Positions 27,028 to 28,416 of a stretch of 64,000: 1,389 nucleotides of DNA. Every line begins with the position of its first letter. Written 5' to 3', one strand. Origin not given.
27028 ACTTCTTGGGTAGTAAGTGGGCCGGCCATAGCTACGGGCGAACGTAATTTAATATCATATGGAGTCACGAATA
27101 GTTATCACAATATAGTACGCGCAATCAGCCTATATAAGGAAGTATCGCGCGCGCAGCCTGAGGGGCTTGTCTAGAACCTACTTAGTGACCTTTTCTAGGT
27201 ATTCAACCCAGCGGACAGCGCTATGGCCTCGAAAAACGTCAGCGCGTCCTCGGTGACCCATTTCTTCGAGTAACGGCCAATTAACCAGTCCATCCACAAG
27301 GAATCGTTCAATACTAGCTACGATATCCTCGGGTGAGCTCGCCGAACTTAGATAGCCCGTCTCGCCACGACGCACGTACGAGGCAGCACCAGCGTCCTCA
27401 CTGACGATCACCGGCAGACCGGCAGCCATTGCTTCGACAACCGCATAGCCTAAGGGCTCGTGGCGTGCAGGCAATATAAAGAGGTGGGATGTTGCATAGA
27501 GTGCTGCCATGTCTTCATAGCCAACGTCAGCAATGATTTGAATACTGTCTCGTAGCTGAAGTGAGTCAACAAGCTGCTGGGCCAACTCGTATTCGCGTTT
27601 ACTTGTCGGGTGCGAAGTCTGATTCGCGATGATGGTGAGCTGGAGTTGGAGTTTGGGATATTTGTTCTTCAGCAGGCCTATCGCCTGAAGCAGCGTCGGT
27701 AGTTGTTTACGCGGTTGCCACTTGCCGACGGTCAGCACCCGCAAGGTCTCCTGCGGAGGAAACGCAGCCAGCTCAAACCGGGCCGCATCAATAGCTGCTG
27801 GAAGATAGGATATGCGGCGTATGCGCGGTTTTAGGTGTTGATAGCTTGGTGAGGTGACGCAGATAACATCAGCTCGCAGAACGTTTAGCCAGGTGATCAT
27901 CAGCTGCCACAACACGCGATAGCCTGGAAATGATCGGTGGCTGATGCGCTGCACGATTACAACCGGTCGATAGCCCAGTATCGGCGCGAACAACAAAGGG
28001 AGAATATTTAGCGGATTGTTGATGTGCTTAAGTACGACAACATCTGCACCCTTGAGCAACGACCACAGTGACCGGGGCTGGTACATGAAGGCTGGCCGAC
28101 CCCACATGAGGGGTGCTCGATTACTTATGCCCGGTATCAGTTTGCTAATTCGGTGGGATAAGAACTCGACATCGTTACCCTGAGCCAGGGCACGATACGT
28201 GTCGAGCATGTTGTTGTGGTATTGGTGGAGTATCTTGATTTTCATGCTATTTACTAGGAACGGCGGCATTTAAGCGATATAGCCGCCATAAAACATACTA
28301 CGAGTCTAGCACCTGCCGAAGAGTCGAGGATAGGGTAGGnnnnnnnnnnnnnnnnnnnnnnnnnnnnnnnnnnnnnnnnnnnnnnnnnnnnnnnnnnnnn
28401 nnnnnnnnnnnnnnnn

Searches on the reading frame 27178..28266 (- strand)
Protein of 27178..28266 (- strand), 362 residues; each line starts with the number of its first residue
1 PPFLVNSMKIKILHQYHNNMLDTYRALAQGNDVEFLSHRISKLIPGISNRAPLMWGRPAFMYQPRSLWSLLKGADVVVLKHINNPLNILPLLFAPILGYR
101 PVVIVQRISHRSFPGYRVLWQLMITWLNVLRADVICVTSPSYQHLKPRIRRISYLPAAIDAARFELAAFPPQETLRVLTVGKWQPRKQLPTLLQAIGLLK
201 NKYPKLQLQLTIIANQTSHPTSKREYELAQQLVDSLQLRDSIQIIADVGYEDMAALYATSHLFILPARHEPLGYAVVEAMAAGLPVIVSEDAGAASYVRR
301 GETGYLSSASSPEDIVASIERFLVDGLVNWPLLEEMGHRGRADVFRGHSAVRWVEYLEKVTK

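Call 19: search_protein_families(library=pfam, proteins=[window:27178-28266:-], max_evalue=0.001)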
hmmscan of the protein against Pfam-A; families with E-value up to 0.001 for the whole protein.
window:27178-28266:- (362 aa): 4 families
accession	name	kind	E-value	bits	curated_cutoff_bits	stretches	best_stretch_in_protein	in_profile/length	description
PF00534.26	Glycos_transf_1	-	2e-29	102.7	26.4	1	172-341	13-170/172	Glycosyl transferases group 1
PF13692.12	Glyco_trans_1_4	-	3.1e-24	86.3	27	1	176-324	3-141/142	Glycosyl transferases group 1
PF20706.3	GT4-conflict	-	3e-12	46.6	26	1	168-301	191-323/385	Family 4 Glycosyltransferase in conflict systems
PF13524.12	Glyco_trans_1_2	-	9.7e-07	29.3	25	1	242-358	29-143/144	Glycosyl transferase-like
